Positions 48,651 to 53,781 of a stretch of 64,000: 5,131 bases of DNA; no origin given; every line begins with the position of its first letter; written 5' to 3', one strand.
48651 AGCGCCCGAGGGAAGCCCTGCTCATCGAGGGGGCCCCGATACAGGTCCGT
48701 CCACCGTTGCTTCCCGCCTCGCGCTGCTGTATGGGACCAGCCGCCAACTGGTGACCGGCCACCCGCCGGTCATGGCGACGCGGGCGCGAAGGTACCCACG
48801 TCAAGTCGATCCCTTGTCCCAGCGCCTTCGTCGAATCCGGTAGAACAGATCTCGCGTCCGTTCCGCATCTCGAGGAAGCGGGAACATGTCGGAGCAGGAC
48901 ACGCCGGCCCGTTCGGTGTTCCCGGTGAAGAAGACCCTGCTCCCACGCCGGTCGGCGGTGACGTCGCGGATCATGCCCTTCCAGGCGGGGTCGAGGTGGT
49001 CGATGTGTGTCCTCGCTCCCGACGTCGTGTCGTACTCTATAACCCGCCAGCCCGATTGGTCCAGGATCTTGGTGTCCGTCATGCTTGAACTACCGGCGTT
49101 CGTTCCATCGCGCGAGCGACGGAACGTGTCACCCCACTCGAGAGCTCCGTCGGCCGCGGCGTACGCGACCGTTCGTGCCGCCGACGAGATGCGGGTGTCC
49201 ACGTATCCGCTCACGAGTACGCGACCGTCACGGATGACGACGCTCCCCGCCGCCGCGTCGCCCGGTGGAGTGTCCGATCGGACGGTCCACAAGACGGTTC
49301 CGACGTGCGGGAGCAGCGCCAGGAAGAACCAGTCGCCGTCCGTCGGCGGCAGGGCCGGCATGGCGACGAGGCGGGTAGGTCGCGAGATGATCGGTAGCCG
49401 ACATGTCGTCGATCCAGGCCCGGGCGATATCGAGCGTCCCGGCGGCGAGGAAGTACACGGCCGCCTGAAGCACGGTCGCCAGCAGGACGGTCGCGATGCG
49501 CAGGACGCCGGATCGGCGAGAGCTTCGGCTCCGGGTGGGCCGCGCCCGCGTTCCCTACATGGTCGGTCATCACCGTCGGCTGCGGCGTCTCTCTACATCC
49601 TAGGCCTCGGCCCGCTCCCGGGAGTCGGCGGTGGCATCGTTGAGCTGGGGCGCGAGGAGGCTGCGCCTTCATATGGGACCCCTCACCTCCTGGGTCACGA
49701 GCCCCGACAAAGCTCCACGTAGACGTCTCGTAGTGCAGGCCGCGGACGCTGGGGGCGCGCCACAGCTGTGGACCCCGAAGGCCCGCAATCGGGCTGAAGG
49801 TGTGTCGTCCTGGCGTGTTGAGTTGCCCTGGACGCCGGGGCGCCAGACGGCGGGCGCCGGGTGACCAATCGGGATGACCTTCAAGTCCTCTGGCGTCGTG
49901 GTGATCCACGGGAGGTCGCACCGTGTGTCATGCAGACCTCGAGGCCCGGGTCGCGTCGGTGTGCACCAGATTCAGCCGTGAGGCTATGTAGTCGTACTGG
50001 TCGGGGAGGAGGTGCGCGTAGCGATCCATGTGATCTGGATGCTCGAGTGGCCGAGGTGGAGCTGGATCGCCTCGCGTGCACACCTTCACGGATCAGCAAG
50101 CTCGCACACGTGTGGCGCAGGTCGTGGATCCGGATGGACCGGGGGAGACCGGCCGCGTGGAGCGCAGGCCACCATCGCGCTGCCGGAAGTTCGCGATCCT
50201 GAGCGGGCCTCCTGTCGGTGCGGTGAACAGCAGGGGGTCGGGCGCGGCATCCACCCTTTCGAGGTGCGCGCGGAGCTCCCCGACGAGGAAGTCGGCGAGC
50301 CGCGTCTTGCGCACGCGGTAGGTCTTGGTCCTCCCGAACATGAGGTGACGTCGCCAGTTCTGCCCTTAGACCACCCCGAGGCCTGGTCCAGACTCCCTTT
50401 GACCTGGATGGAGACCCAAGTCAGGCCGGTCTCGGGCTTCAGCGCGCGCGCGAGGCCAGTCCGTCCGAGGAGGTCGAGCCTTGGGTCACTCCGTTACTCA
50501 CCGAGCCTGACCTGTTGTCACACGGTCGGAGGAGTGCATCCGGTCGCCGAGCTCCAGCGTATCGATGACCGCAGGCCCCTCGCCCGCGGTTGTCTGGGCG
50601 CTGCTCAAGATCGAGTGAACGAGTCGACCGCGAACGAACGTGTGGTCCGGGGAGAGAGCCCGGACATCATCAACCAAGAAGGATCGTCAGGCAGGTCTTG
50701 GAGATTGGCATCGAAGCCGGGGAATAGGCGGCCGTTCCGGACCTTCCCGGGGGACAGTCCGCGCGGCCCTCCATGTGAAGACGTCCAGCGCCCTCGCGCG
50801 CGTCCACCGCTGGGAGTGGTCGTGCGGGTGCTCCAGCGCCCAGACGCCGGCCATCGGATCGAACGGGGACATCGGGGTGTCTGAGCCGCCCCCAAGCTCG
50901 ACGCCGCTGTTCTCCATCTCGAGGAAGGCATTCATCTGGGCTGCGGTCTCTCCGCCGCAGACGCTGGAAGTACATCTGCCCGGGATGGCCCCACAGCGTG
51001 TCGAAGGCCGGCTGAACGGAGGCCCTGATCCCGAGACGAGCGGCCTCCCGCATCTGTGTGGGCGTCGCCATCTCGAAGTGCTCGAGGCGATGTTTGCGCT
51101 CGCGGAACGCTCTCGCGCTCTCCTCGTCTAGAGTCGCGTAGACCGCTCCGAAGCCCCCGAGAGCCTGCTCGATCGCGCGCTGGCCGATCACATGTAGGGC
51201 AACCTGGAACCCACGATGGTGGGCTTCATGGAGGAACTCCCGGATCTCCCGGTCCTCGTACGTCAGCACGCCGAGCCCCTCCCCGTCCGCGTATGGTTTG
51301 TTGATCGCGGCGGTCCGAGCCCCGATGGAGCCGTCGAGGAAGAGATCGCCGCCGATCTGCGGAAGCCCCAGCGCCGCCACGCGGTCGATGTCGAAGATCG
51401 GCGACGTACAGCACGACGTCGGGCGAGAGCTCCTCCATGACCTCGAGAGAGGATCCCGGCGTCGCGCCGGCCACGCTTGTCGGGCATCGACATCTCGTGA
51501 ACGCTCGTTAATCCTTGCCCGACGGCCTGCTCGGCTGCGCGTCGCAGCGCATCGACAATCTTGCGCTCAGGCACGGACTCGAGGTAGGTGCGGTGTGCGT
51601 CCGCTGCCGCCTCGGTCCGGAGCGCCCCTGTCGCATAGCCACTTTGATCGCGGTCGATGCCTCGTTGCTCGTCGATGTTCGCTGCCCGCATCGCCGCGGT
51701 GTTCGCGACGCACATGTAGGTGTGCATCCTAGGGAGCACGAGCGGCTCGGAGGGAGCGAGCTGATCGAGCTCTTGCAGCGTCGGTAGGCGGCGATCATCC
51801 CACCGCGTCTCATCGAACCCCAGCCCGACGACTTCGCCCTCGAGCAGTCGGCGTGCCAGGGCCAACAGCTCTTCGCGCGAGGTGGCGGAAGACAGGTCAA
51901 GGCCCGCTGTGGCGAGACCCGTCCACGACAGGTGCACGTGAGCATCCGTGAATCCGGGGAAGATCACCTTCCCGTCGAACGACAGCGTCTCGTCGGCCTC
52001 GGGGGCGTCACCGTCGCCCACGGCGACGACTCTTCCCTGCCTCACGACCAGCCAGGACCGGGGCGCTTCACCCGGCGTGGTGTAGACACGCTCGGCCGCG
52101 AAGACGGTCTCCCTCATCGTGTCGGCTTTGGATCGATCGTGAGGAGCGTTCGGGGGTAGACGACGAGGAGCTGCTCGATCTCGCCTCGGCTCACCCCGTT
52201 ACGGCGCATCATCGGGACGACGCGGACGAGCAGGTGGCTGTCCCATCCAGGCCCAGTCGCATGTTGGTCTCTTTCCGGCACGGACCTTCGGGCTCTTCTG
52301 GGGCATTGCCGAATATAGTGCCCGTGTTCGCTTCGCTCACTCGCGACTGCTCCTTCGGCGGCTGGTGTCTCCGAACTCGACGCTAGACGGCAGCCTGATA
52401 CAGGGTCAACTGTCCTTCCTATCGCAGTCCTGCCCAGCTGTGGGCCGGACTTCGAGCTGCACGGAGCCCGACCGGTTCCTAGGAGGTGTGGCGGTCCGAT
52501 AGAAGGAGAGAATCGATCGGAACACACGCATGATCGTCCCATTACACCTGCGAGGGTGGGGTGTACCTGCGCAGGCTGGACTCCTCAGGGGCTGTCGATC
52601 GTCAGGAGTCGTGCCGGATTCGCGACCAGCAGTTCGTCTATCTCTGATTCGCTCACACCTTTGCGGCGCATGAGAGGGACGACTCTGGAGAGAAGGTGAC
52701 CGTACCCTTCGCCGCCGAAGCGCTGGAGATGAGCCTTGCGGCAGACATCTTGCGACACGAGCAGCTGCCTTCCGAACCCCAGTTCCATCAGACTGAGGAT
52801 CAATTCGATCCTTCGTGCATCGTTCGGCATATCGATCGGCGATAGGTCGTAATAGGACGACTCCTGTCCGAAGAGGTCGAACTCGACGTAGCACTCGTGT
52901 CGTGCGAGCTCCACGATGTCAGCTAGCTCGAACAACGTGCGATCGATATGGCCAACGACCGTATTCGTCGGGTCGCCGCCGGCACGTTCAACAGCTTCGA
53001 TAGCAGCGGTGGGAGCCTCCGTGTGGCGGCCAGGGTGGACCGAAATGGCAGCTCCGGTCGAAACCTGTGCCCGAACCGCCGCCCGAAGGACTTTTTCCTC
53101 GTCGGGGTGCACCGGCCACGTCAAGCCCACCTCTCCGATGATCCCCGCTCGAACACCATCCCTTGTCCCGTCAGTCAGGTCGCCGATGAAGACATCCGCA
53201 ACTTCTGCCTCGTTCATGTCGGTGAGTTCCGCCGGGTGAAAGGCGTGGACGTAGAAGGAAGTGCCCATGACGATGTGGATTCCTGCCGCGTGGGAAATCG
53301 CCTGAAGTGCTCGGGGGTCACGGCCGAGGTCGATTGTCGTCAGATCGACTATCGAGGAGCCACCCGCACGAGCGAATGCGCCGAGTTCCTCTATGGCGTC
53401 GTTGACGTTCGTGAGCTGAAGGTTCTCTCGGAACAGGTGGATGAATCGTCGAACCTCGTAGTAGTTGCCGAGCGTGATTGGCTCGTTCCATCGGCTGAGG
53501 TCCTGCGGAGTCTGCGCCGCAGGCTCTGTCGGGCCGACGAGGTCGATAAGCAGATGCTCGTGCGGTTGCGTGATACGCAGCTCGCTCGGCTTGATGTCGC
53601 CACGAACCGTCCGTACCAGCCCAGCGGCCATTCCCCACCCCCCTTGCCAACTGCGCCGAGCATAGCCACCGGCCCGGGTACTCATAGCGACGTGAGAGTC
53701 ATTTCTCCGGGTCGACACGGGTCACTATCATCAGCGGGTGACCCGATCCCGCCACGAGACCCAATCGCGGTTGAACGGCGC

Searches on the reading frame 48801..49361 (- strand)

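Call 28: search_protein_families(library=pfam, proteins=[window:48801-49361:-], max_evalue=0.001)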
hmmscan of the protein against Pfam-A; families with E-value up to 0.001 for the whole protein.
window:48801-49361:- (186 aa): 1 family
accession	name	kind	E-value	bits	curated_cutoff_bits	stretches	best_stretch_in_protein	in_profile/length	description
PF13360.13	PQQ_2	-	7.8e-05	22.9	27.6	1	20-126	12-103/233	Outer membrane protein assembly factor BamB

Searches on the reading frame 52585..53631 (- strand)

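Call 28: search_protein_families(library=pfam, proteins=[window:52585-53631:-], max_evalue=0.001)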
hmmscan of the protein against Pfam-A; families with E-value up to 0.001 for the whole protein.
window:52585-53631:- (348 aa): 1 family
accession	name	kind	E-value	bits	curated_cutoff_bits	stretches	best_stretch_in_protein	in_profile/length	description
PF02126.24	PTE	-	6e-64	216.8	22.4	1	13-344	1-298/298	Phosphotriesterase family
